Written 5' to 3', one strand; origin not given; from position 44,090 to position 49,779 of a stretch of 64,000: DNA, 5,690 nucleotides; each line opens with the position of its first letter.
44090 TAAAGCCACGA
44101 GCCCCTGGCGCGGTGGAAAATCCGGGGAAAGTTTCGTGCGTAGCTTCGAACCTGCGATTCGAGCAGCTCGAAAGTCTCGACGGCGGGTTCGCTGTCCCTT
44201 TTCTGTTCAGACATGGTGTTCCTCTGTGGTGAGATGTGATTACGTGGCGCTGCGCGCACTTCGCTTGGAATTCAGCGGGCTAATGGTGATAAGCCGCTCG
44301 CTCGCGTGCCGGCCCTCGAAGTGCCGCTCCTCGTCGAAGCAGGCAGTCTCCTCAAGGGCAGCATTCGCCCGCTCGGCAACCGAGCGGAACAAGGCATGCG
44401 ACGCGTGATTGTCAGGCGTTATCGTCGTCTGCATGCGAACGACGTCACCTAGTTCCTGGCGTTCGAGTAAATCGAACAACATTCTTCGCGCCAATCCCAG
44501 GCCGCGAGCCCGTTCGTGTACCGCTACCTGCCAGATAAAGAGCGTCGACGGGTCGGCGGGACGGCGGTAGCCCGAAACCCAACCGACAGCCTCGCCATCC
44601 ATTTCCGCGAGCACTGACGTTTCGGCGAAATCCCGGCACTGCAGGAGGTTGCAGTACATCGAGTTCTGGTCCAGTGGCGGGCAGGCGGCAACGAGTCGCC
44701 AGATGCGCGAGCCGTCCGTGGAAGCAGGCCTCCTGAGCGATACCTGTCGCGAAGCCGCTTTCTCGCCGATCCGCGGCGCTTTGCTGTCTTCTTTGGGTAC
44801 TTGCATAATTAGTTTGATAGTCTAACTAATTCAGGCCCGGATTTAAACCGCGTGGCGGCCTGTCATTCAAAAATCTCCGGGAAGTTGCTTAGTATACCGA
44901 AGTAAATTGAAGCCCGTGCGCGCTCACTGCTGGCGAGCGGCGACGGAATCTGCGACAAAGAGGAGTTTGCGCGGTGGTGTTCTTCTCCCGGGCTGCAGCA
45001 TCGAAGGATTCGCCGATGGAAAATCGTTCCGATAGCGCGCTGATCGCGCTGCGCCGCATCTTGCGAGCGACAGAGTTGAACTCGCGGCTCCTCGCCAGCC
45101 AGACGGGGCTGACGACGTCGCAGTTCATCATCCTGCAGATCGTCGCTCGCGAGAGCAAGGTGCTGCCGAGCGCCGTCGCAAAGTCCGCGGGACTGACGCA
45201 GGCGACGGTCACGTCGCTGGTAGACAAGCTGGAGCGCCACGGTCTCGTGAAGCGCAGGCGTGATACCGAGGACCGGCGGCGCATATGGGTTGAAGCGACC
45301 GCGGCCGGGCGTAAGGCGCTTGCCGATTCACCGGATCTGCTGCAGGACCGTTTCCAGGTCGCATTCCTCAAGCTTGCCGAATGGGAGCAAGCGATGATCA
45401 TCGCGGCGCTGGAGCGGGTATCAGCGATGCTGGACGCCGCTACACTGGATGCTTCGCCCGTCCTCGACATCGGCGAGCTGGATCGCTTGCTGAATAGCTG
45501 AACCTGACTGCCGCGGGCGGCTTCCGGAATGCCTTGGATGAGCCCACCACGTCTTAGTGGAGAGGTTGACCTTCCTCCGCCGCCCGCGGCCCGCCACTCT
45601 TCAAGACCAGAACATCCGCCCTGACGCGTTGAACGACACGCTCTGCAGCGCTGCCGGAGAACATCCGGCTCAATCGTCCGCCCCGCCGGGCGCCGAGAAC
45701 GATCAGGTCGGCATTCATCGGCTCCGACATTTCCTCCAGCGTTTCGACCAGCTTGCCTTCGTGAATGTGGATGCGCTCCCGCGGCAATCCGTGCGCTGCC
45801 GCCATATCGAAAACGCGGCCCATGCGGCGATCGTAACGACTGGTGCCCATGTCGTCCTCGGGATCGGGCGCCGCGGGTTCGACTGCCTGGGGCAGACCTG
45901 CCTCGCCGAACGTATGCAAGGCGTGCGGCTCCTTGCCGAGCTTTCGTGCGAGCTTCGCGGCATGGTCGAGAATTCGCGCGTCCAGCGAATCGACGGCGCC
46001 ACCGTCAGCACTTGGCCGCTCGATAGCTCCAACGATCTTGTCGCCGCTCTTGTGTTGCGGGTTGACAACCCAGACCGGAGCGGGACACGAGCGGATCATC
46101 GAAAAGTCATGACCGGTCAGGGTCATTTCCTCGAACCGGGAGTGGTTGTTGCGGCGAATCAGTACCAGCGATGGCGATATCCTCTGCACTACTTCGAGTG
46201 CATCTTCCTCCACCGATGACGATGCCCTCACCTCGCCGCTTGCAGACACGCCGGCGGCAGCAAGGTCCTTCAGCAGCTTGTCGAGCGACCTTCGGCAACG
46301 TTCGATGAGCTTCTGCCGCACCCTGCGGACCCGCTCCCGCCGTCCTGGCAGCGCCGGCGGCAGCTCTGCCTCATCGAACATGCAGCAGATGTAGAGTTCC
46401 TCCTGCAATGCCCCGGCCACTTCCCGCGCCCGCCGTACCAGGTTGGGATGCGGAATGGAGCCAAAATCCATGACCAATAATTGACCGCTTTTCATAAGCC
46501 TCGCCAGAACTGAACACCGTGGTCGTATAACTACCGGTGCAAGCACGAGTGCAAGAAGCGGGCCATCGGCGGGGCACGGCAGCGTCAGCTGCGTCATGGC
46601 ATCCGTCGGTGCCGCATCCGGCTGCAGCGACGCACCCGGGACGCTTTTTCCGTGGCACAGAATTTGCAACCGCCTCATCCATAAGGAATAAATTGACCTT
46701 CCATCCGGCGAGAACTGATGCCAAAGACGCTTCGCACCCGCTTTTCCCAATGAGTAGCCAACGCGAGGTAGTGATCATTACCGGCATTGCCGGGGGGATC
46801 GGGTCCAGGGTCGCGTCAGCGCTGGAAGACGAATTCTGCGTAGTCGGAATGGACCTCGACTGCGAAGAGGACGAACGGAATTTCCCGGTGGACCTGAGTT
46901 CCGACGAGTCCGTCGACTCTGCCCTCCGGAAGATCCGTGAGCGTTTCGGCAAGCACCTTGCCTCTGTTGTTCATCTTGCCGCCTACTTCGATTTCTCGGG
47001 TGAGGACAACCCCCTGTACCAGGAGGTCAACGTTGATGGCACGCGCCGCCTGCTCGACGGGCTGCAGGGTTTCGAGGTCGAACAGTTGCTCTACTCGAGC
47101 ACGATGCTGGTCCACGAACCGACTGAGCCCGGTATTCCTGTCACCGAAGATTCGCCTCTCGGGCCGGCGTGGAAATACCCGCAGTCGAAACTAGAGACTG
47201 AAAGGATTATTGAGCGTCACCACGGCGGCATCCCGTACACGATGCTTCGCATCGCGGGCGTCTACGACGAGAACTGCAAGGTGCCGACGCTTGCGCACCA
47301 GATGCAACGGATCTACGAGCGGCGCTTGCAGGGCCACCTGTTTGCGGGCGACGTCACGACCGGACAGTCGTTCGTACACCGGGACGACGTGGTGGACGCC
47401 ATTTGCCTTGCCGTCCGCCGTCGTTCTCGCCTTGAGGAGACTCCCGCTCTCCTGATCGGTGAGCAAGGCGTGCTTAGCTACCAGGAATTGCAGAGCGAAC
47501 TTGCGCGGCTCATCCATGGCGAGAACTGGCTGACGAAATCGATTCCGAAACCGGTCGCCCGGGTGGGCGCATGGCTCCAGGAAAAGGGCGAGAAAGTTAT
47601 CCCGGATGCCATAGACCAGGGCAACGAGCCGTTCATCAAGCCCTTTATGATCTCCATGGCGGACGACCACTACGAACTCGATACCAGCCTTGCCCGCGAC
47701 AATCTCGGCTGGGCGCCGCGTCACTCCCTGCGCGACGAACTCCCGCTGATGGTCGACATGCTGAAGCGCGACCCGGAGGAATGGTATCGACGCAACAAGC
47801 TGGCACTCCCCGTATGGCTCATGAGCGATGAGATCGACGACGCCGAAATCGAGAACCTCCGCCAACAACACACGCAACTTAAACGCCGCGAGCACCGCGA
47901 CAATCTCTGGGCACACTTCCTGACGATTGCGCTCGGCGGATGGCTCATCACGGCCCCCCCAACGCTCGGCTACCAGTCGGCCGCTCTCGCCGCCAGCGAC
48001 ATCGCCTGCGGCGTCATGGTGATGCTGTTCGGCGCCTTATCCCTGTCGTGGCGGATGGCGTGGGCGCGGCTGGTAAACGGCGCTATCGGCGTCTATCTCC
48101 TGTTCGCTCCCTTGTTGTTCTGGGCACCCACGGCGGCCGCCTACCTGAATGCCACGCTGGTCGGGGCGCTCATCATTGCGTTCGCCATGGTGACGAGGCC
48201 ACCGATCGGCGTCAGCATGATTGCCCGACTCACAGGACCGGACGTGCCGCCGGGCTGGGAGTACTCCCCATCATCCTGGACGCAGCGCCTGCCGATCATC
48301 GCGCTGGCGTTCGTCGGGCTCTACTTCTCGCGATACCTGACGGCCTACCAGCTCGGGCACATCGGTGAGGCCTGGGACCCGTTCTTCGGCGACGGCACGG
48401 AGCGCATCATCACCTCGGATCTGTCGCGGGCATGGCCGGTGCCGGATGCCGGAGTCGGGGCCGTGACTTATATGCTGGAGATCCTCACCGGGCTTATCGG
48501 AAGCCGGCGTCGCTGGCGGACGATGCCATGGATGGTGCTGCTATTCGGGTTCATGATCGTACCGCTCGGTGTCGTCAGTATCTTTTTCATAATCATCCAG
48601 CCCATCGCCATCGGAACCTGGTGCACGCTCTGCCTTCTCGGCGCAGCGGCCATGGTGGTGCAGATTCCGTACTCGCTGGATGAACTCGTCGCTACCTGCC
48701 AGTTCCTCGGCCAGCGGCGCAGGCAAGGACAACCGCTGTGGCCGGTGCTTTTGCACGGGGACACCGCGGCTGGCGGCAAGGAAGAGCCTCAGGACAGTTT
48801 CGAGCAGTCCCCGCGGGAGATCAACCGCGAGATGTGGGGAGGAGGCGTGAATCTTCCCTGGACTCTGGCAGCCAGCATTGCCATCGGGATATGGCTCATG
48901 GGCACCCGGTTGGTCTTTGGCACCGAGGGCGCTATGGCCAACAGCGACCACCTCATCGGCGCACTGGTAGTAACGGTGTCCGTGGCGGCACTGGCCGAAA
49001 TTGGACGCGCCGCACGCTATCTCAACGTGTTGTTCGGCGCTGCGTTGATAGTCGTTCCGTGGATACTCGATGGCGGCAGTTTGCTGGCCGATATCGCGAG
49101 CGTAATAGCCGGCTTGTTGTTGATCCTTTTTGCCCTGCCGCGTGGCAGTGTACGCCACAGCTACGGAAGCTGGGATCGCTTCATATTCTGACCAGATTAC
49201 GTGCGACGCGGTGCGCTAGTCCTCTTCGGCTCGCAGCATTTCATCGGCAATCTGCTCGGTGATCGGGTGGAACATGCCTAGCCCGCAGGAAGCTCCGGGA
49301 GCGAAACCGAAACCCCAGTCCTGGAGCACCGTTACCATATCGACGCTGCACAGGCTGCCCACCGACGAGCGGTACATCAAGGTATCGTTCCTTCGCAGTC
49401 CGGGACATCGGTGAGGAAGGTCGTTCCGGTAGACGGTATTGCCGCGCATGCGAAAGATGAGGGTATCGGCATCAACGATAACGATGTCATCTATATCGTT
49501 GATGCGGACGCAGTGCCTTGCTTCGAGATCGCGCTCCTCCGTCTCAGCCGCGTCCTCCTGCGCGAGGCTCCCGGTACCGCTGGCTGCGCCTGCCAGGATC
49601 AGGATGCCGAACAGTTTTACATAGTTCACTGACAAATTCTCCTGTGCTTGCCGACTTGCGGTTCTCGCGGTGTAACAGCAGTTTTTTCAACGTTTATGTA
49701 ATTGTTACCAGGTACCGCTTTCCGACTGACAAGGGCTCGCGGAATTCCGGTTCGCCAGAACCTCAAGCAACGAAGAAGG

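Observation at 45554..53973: Compact sigma-54 stress island: five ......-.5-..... promoters, all correctly oriented, around one activator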

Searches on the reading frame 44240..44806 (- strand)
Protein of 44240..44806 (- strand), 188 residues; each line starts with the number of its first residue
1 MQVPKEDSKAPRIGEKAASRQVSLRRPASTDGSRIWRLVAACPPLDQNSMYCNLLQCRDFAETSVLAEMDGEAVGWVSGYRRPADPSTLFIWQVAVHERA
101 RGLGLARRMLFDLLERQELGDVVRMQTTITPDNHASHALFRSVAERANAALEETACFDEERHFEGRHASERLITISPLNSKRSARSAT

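Call 13: search_protein_families(library=pfam, proteins=[window:44240-44806:-], max_evalue=0.0001)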
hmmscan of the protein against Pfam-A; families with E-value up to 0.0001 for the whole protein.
window:44240-44806:- (188 aa): 2 families
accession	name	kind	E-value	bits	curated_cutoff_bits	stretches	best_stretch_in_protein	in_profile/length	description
PF00583.31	Acetyltransf_1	-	1.2e-13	51.8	20.7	1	54-141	25-113/116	Acetyltransferase (GNAT) family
PF13508.13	Acetyltransf_7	-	3.8e-06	27.6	27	1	65-140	6-77/84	Acetyltransferase (GNAT) domain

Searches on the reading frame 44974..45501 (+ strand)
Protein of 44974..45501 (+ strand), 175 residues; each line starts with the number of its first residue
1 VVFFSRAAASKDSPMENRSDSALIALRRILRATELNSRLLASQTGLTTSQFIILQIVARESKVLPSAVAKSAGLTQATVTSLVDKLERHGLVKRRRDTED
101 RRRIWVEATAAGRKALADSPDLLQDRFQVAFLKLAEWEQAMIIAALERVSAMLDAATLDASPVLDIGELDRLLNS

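Call 13: search_protein_families(library=pfam, proteins=[window:44974-45501:+], max_evalue=0.0001)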
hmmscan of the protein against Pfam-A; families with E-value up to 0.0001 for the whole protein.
window:44974-45501:+ (175 aa): 6 families
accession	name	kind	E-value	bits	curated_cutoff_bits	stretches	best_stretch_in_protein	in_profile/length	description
PF12802.13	MarR_2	-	1.4e-13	51.2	27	1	45-103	2-61/61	MarR family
PF01047.28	MarR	-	4.9e-13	49.2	24.6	1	46-103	1-58/59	MarR family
PF22381.2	Staph_reg_Sar_Rot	-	2.8e-10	40.6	27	1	41-116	7-82/85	Transcriptional regulator SarA/Rot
PF13463.12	HTH_27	-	3.4e-08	34.1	22.2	1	46-112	1-68/68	Winged helix DNA-binding domain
PF13601.12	HTH_34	-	1.4e-06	28.8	27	1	51-124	3-77/80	Winged helix DNA-binding domain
PF09339.16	HTH_IclR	-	9.2e-05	22.6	22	0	53-95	8-51/52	IclR helix-turn-helix domain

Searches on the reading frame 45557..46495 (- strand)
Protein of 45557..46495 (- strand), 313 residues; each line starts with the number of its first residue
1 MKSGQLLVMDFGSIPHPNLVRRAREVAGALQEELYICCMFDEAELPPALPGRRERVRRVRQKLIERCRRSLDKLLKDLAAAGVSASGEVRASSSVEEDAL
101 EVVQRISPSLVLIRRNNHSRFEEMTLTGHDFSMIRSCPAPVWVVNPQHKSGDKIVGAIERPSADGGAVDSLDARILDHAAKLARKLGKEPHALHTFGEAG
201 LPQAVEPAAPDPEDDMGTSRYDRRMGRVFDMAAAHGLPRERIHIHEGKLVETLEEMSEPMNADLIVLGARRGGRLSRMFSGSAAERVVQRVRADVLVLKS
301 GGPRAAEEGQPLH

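Call 5: search_protein_families(library=pfam, proteins=[window:45557-46495:-], max_evalue=0.01)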
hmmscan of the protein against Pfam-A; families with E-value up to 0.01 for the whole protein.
window:45557-46495:- (313 aa): 1 family
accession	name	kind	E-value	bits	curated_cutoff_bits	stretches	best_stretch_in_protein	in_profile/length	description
PF00582.32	Usp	-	4.2e-27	95.9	24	2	173-299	16-141/141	Universal stress protein family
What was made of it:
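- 45554..46495 (-): USP1, a tandem universal stress protein (313 aa). Pfam Usp, 2 stretches, E=4e-27 (call 5).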

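Call 26: search_protein_families(library=ncbifam, proteins=[window:45557-46495:-], max_evalue=0.001)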
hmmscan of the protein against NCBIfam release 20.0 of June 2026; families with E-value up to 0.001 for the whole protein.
window:45557-46495:- (313 aa): 4 families
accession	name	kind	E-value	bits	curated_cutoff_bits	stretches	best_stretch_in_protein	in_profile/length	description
NF008380.0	PRK11175.1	equivalog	1.3e-26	93.3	227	1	53-302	55-303/313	universal stress protein UspE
NF012000.0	PRK15456.1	equivalog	5.5e-05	23.2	189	1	239-298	83-141/142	universal stress protein UspG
NF007512.0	PRK10116.1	equivalog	0.00013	22.1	167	0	233-298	74-137/142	universal stress protein UspC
NF011581.0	PRK15005.1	equivalog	0.00098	19.3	166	0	234-298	78-143/144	universal stress protein UspF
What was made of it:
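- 45554..46495 (-): UspE-like but below cut-off (call 26).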

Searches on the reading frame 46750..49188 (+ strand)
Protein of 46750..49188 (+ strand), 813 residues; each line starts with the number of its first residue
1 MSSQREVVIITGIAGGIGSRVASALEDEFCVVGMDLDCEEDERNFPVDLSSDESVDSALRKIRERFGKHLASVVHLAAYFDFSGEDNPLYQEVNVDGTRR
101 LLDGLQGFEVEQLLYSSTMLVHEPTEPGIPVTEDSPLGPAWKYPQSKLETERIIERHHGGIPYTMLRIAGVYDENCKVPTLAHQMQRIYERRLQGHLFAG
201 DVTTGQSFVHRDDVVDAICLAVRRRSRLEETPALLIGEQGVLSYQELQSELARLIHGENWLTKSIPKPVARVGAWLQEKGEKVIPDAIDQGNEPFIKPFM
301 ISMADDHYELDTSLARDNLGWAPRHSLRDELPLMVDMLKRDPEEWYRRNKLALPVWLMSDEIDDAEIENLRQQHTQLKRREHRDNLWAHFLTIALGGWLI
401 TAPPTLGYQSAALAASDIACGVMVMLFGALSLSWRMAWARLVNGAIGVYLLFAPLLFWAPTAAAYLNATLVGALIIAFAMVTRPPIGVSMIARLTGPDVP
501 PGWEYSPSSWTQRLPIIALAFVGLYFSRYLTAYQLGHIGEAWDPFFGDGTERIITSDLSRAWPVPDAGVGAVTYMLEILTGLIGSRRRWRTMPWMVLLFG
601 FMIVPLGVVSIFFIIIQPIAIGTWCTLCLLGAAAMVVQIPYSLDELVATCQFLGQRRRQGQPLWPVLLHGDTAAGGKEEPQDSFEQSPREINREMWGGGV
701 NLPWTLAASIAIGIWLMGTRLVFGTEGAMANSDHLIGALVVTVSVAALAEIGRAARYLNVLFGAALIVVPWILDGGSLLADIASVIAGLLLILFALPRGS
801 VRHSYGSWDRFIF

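Call 5: search_protein_families(library=pfam, proteins=[window:46750-49188:+], max_evalue=0.01)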
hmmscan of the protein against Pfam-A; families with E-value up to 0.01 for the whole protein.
window:46750-49188:+ (813 aa): 8 families
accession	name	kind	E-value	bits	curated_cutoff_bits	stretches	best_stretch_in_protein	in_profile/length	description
PF07884.19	VKOR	-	6.8e-25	88.2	27.5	1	515-642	2-133/134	Vitamin K epoxide reductase family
PF01370.27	Epimerase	-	8.1e-21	75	20.9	1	8-230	1-233/240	NAD dependent epimerase/dehydratase family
PF03779.20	SPW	-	4.2e-19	69.2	31.5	2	387-479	1-92/93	SPW repeat domain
PF04321.23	RmlD_sub_bind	-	2.9e-10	40.1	27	1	8-190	3-168/287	RmlD substrate binding domain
PF01073.25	3Beta_HSD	-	3.3e-10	39.9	22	1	69-224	66-231/280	3-beta hydroxysteroid dehydrogenase/isomerase family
PF16363.11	GDP_Man_Dehyd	-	6.6e-08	32.8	27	1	9-328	1-326/332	GDP-mannose 4,6 dehydratase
PF07993.18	NAD_binding_4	-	1.5e-05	24.7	20.1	1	67-173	86-209/258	Male sterility protein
PF13460.12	NAD_binding_10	-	0.0019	18.5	27.2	1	73-175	63-150/184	NAD(P)H-binding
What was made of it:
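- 46750..49191 (+): Membrane fusion protein: NAD-dependent epimerase/SDR, SPW repeat, VKOR, SPW repeat (813 aa). Pfam Epimerase, SPW and VKOR hits (call 5).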

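Call 26: search_protein_families(library=ncbifam, proteins=[window:46750-49188:+], max_evalue=0.001)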
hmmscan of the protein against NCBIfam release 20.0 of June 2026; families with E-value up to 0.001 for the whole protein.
window:46750-49188:+ (813 aa): 13 families
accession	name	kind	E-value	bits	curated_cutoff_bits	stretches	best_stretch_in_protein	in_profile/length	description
TIGR03466.1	HpnA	hypoth_equivalog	1.1e-12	47.4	367.65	1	7-324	2-308/327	hopanoid-associated sugar epimerase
TIGR01179.1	galE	equivalog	4.8e-12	45.4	262.3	1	8-167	2-172/332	UDP-glucose 4-epimerase GalE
TIGR04180.1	EDH_00030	hypoth_equivalog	7.7e-06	25.2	475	1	67-185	68-193/297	NAD-dependent 4,6-dehydratase LegB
NF007956.0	PRK10675.1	subfamily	2.1e-05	23.8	394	1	9-155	4-161/338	UDP-glucose 4-epimerase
TIGR02197.1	heptose_epim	equivalog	4e-05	22.9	274.6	1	8-223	1-231/316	ADP-glyceromanno-heptose 6-epimerase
NF006074.0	PRK08220.1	equivalog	5.1e-05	23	312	1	4-101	7-113/251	2,3-dihydro-2,3-dihydroxybenzoate dehydrogenase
NF009092.0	PRK12428.1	subfamily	6.5e-05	22.7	242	1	5-66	5-69/261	coniferyl-alcohol dehydrogenase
TIGR01746.1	Thioester-redct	subfamily_domain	0.00023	20.5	213.35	1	67-172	86-196/371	thioester reductase domain-containing protein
NF043036.1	ErythonDh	equivalog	0.00035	19.9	325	1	8-154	3-160/321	D-erythronate dehydrogenase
NF042422.1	oxyalk_red_OleD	equivalog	0.00037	20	580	0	66-155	59-151/329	2-alkyl-3-oxoalkanoate reductase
NF004817.0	PRK06171.1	subfamily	0.00038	20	304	1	4-69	8-78/265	sorbitol-6-phosphate dehydrogenase subunit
NF005007.0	PRK06398.1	equivalog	0.00051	19.3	341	1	6-68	8-73/259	aldose dehydrogenase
NF042423.1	oxyalk_red_Shew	equivalog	0.00078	18.6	580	0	3-197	6-195/331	2-alkyl-3-oxoalkanoate reductase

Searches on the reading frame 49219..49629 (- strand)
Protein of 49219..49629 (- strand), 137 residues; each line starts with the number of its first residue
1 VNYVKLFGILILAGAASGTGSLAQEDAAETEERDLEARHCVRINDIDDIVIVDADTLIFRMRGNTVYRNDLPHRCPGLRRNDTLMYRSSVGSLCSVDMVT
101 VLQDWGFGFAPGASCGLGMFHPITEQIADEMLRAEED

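Call 5: search_protein_families(library=pfam, proteins=[window:49219-49629:-], max_evalue=0.01)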
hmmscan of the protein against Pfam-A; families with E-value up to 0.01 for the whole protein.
window:49219-49629:- (137 aa): 1 family
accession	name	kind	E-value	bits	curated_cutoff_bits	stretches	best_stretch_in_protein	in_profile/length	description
PF20101.4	DUF6491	-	9.7e-06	26.1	27.5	1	6-104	9-109/138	Family of unknown function (DUF6491)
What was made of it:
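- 49216..49635 (-): Small secreted DUF6491-like protein, probably co-transcribed with chaB. Weak Pfam DUF6491 hit, 26.1 bits, just under the cut-off (call 5).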

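Call 26: search_protein_families(library=ncbifam, proteins=[window:49219-49629:-], max_evalue=0.001)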
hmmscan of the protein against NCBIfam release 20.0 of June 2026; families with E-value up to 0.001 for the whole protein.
window:49219-49629:- (137 aa): 0 families
